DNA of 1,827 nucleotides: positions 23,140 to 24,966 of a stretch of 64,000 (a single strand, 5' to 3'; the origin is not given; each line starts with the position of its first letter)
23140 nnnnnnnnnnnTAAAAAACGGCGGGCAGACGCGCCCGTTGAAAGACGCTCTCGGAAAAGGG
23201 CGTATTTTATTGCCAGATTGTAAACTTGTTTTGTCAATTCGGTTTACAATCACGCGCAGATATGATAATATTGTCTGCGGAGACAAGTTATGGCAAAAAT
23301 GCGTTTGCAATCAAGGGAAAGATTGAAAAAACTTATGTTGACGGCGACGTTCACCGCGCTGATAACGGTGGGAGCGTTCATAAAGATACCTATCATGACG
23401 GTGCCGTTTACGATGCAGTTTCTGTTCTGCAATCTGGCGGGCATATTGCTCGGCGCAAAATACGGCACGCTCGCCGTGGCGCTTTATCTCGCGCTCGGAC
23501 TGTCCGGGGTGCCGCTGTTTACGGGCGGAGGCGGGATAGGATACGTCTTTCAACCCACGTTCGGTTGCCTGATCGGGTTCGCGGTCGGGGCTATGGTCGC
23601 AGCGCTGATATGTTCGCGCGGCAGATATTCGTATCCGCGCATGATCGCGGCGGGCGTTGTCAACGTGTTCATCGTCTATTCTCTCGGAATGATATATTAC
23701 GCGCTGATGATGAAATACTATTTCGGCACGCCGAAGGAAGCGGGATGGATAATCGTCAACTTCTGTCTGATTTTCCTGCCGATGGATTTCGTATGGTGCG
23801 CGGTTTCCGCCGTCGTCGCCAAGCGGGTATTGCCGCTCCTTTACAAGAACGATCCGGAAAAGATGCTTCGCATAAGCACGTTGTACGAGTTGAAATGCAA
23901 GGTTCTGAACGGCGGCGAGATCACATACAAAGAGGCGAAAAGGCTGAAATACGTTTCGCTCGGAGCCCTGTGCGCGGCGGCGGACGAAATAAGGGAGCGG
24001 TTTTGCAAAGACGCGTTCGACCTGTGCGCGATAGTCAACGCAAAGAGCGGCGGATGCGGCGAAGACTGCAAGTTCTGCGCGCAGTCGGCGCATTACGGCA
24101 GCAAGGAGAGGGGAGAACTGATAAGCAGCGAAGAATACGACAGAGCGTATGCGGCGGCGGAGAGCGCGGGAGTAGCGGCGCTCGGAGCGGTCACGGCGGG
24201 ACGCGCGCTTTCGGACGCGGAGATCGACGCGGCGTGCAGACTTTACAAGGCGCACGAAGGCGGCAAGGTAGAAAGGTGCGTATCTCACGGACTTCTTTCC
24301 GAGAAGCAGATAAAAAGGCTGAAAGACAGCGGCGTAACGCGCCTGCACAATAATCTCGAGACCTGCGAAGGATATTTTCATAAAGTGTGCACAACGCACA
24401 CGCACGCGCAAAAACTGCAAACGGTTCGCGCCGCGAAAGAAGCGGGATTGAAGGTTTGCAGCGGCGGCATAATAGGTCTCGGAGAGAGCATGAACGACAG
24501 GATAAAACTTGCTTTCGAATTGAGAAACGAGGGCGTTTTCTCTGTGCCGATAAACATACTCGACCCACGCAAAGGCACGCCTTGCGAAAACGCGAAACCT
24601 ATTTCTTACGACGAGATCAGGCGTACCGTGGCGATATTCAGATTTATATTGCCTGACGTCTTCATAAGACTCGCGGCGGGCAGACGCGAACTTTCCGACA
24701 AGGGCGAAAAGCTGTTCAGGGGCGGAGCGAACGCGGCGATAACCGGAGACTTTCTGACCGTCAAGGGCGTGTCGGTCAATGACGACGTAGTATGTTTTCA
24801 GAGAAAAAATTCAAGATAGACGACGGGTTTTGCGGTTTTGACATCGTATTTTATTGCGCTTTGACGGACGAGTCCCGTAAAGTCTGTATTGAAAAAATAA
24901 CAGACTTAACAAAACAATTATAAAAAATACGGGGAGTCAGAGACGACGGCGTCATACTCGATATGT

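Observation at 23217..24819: A single ORF fuses the BioY biotin-transporter component to biotin synthase BioB, under a BirA operator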

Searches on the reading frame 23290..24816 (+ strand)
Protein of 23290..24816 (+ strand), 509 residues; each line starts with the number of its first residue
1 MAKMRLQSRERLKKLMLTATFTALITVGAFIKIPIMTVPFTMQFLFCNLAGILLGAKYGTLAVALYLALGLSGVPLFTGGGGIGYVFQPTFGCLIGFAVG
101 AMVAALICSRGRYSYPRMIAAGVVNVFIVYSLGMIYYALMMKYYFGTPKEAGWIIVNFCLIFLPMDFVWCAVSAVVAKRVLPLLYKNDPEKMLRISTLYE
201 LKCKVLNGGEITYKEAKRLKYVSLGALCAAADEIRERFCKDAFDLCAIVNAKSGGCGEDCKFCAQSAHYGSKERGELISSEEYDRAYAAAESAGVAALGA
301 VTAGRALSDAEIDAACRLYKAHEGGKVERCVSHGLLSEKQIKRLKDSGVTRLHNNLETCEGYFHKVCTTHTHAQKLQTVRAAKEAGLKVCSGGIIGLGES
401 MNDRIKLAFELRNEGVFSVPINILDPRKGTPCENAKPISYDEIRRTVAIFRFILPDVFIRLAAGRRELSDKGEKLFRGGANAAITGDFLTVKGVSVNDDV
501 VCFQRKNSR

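Call 3: search_protein_families(library=pfam, proteins=[window:23290-24816:+], max_evalue=0.01)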
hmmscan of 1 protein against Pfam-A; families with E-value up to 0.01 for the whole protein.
window:23290-24816:+ (509 aa): 4 families
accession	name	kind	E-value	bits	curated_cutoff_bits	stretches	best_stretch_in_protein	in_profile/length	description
PF02632.19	BioY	-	3.4e-31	108.5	25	1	36-180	2-138/140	BioY family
PF06968.18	BATS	-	7e-21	74.7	22.2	1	420-506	1-85/88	Biotin and Thiamin Synthesis associated domain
PF04055.27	Radical_SAM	-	5.6e-20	72.6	29.5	1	253-408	4-163/166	Radical SAM superfamily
PF12822.12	ECF_trnsprt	-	0.00076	20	30.7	1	13-181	1-165/169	ECF transporter, substrate-specific component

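Call 4: search_protein_families(library=ncbifam, proteins=[window:23290-24816:+], max_evalue=0.01)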
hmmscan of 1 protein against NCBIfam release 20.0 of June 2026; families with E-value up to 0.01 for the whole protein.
window:23290-24816:+ (509 aa): 19 families
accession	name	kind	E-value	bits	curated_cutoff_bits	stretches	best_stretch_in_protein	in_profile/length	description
TIGR00433.2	bioB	equivalog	3.6e-99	331.9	225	1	212-505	4-303/307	biotin synthase BioB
NF006308.0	PRK08508.1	equivalog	6.1e-52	176.5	377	1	245-504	6-268/279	biotin synthase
TIGR03957.1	rSAM_HmdB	equivalog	1.5e-18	67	320.9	1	260-461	57-257/317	5,10-methenyltetrahydromethanopterin hydrogenase cofactor biosynthesis protein HmdB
TIGR03910.1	pyrrolys_PylB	equivalog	3.5e-13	49.2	348.2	1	201-460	8-274/347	methylornithine synthase PylB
NF053743.1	LipS2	equivalog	1.7e-10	40.9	270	1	254-446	31-224/292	LipS2 family lipoyl synthase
TIGR03550.1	F420_cofG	equivalog_domain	2.5e-08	33.5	213.35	1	333-461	105-243/322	7,8-didemethyl-8-hydroxy-5-deazariboflavin synthase CofG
NF006687.0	PRK09234.1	equivalog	8.7e-08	30.7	1018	1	334-456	177-310/849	bifunctional FO biosynthesis protein CofGH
TIGR02668.1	moaA_archaeal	equivalog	1.9e-06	27.1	325.25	1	255-388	19-149/303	GTP 3',8-cyclase MoaA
NF004884.0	PRK06245.1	equivalog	2.5e-06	26.6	209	1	334-461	114-250/340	7,8-didemethyl-8-hydroxy-5-deazariboflavin synthase subunit CofG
NF004019.1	PRK05481.1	subfamily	1.6e-05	24.4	203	1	322-420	123-223/286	lipoyl synthase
NF004911.0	PRK06267.1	equivalog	4.5e-05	22.8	305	1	329-461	111-241/351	hypothetical protein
NF045502.1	variant_rSAM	domain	0.00011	21.3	125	1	257-435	143-336/357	radical SAM protein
NF001199.0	PRK00164.2-1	equivalog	0.00038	19.7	231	1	255-406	21-169/308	GTP 3',8-cyclase MoaA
TIGR03699.1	menaquin_MqnC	equivalog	0.00054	18.9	428.1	0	211-295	3-89/342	cyclic dehypoxanthinyl futalosine synthase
NF006276.0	PRK08444.1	equivalog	0.00058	19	560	1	201-282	3-84/353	aminofutalosine synthase MqnE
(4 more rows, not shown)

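Call 6: find_homologous_proteins(query=window:23290-24816:+, max_evalue=1e-10)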
Query window:23290-24816:+ (509 aa): 3793 proteins with E <= 1e-10 among 8000 candidates; the best 120 are listed.
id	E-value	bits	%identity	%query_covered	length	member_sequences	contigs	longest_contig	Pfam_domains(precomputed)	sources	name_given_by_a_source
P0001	0.0e+0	1147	100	100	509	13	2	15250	PF04055.28,PF02632.20,PF06968.19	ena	-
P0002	7.2e-256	868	74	98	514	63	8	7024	PF04055.28,PF02632.20,PF12822.13,PF06968.19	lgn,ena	-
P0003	9.2e-256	867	75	99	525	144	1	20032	PF04055.28,PF02632.20,PF12822.13,PF06968.19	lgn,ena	-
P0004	6.0e-254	861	74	99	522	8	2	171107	PF04055.28,PF02632.20,PF12822.13,PF06968.19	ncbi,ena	-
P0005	2.1e-251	853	72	99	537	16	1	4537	PF04055.28,PF02632.20,PF12822.13,PF06968.19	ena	-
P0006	3.3e-250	849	74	98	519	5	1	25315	PF04055.28,PF02632.20,PF12822.13,PF06968.19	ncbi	-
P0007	5.2e-250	848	73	98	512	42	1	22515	PF04055.28,PF02632.20,PF12822.13,PF06968.19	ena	-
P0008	1.1e-249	847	73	98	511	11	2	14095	PF04055.28,PF02632.20,PF12822.13,PF06968.19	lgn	-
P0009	9.6e-249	844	72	98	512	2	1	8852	PF04055.28,PF02632.20,PF12822.13,PF06968.19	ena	-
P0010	8.0e-248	841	76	94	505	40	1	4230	PF04055.28,PF02632.20,PF06968.19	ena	-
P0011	8.8e-248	841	72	98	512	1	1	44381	PF04055.28,PF02632.20,PF12822.13,PF06968.19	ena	-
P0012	4.1e-246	835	72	99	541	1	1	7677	PF04055.28,PF02632.20,PF12822.13,PF06968.19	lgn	-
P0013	2.3e-244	830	75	94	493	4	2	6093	PF04055.28,PF02632.20,PF06968.19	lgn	-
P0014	9.4e-244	828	73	94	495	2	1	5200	PF04055.28,PF02632.20,PF06968.19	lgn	-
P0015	2.4e-237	806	72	94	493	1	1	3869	PF04055.28,PF02632.20,PF06968.19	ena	-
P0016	5.6e-214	729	63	98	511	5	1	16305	PF04055.28,PF02632.20,PF12822.13,PF06968.19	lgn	-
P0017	6.5e-167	574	54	97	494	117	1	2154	PF04055.28,PF02632.20,PF06968.19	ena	-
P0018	2.0e-158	546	50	97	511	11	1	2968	PF04055.28,PF02632.20,PF06968.19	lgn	-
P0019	5.6e-141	489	49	96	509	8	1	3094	PF04055.28,PF02632.20,PF06968.19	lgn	-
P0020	2.2e-139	483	50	96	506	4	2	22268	PF04055.28,PF02632.20,PF06968.19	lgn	-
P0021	1.6e-138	481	48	96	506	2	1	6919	PF04055.28,PF02632.20,PF12822.13,PF06968.19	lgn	-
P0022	3.3e-138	480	48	96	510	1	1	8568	PF04055.28,PF02632.20,PF12822.13,PF06968.19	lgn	-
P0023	7.1e-138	478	47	97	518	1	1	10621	PF04055.28,PF02632.20,PF12822.13,PF06968.19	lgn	-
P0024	4.6e-137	476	48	97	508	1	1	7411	PF04055.28,PF02632.20,PF12822.13,PF06968.19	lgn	-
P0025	1.8e-136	474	48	96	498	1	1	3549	PF04055.28,PF02632.20,PF06968.19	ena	-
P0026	2.9e-136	473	49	97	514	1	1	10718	PF04055.28,PF02632.20,PF06968.19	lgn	-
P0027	3.2e-136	473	47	97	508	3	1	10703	PF04055.28,PF07155.18,PF02632.20,PF12822.13,PF06968.19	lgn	-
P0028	5.8e-136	472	48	96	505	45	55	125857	PF04055.28,PF02632.20,PF06968.19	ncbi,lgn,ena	-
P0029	8.7e-136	472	49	98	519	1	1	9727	PF04055.28,PF02632.20,PF06968.19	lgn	-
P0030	3.9e-134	466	44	98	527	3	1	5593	PF04055.28,PF02632.20,PF06968.19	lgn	-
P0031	2.2e-130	454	46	97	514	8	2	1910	PF04055.28,PF02632.20,PF06968.19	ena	-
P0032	3.4e-129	450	49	61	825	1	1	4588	PF04055.28,PF02632.20,PF06968.19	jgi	jgi:biotin synthase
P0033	3.6e-125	437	46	96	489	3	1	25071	PF04055.28,PF02632.20,PF06968.19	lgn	-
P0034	8.1e-113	396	40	97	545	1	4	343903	PF04055.28,PF02632.20,PF12822.13,PF06968.19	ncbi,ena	-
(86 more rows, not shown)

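Call 8: list_cluster_members(proteins=[P0001, P0004, P0006, P0028, P0034, P0032])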
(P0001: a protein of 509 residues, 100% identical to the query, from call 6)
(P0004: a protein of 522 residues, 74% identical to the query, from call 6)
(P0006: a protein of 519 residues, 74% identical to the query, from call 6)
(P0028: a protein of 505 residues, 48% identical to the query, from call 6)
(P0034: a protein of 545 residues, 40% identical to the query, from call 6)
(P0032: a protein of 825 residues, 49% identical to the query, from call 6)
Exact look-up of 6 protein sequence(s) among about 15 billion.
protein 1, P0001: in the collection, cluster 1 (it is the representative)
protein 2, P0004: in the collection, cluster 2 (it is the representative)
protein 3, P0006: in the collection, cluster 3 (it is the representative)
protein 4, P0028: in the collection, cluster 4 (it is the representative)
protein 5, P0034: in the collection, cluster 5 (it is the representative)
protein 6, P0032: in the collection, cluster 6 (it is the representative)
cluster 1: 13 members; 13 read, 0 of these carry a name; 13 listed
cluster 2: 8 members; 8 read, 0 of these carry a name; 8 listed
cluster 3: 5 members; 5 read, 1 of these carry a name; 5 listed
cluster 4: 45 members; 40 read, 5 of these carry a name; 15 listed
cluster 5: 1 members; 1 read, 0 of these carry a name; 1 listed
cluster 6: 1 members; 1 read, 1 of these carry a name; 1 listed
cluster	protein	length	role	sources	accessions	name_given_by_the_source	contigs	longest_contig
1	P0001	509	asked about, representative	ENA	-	-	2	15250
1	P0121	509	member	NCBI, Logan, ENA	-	-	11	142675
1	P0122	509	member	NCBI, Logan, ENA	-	-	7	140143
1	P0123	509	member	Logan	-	-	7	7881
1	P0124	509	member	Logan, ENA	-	-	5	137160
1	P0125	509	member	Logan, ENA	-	-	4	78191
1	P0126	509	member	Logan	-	-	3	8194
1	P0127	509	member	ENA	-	-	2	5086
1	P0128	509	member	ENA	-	-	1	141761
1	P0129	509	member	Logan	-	-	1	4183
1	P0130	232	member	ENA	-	-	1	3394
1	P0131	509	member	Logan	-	-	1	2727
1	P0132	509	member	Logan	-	-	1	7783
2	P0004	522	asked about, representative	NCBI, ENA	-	-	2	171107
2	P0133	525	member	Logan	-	-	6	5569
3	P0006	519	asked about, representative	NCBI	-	-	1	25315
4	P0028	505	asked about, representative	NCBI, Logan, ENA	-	-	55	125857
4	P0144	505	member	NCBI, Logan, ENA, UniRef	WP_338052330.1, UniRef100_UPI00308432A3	biotin synthase BioB [Pumilibacter intestinalis] | biotin synthase BioB n=1 Tax=Pumilibacter intestinalis TaxID=2941511 RepID=UPI00308432A3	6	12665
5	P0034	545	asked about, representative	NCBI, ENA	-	-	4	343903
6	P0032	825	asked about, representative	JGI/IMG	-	biotin synthase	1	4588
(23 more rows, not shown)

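Call 15: search_solved_structures(query=window:23290-24816:+, max_evalue=0.00001, show_alignments=4)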
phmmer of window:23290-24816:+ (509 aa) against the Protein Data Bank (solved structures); distinct sequences matched with E-value up to 0.00001: 12.
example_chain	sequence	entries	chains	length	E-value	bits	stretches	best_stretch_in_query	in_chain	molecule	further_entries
8vcw_A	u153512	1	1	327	7.6e-72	245.7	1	204-492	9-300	Biotin synthase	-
8vdw_A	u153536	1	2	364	6.8e-70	239.3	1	194-504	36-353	Biotin synthase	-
1r30_A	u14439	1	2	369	2.7e-41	144.9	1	229-503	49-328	Biotin synthase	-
3ciw_A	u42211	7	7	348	2.9e-09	39.3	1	226-482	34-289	FeFe-Hydrogenase maturase | [FeFe] hydrogenase maturase subunit HydE | Biotin synthetase, putative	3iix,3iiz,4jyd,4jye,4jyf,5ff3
8qmk_A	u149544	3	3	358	3e-09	39.3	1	226-484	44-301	[FeFe] hydrogenase maturase subunit HydE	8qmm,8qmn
5fep_A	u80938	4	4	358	3e-09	39.2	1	226-482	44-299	[FeFe] hydrogenase maturase subunit HydE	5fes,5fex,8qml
4dve_A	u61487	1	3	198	3.6e-09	39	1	8-180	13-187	Biotin transporter BioY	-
7o1p_A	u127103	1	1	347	4.4e-09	38.7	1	226-482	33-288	[FeFe] hydrogenase maturase subunit HydE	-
3cix_A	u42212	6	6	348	4.4e-09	38.7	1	226-482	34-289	FeFe-Hydrogenase maturase | [FeFe] hydrogenase maturase subunit HydE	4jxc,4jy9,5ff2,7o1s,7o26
7o1o_A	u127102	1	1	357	4.6e-09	38.6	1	226-482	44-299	[FeFe] hydrogenase maturase subunit HydE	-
4jy8_A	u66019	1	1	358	4.6e-09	38.6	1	226-482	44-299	FEFE-HYDROGENASE MATURASE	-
5few_A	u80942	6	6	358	4.6e-09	38.6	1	226-482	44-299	[FeFe] hydrogenase maturase subunit HydE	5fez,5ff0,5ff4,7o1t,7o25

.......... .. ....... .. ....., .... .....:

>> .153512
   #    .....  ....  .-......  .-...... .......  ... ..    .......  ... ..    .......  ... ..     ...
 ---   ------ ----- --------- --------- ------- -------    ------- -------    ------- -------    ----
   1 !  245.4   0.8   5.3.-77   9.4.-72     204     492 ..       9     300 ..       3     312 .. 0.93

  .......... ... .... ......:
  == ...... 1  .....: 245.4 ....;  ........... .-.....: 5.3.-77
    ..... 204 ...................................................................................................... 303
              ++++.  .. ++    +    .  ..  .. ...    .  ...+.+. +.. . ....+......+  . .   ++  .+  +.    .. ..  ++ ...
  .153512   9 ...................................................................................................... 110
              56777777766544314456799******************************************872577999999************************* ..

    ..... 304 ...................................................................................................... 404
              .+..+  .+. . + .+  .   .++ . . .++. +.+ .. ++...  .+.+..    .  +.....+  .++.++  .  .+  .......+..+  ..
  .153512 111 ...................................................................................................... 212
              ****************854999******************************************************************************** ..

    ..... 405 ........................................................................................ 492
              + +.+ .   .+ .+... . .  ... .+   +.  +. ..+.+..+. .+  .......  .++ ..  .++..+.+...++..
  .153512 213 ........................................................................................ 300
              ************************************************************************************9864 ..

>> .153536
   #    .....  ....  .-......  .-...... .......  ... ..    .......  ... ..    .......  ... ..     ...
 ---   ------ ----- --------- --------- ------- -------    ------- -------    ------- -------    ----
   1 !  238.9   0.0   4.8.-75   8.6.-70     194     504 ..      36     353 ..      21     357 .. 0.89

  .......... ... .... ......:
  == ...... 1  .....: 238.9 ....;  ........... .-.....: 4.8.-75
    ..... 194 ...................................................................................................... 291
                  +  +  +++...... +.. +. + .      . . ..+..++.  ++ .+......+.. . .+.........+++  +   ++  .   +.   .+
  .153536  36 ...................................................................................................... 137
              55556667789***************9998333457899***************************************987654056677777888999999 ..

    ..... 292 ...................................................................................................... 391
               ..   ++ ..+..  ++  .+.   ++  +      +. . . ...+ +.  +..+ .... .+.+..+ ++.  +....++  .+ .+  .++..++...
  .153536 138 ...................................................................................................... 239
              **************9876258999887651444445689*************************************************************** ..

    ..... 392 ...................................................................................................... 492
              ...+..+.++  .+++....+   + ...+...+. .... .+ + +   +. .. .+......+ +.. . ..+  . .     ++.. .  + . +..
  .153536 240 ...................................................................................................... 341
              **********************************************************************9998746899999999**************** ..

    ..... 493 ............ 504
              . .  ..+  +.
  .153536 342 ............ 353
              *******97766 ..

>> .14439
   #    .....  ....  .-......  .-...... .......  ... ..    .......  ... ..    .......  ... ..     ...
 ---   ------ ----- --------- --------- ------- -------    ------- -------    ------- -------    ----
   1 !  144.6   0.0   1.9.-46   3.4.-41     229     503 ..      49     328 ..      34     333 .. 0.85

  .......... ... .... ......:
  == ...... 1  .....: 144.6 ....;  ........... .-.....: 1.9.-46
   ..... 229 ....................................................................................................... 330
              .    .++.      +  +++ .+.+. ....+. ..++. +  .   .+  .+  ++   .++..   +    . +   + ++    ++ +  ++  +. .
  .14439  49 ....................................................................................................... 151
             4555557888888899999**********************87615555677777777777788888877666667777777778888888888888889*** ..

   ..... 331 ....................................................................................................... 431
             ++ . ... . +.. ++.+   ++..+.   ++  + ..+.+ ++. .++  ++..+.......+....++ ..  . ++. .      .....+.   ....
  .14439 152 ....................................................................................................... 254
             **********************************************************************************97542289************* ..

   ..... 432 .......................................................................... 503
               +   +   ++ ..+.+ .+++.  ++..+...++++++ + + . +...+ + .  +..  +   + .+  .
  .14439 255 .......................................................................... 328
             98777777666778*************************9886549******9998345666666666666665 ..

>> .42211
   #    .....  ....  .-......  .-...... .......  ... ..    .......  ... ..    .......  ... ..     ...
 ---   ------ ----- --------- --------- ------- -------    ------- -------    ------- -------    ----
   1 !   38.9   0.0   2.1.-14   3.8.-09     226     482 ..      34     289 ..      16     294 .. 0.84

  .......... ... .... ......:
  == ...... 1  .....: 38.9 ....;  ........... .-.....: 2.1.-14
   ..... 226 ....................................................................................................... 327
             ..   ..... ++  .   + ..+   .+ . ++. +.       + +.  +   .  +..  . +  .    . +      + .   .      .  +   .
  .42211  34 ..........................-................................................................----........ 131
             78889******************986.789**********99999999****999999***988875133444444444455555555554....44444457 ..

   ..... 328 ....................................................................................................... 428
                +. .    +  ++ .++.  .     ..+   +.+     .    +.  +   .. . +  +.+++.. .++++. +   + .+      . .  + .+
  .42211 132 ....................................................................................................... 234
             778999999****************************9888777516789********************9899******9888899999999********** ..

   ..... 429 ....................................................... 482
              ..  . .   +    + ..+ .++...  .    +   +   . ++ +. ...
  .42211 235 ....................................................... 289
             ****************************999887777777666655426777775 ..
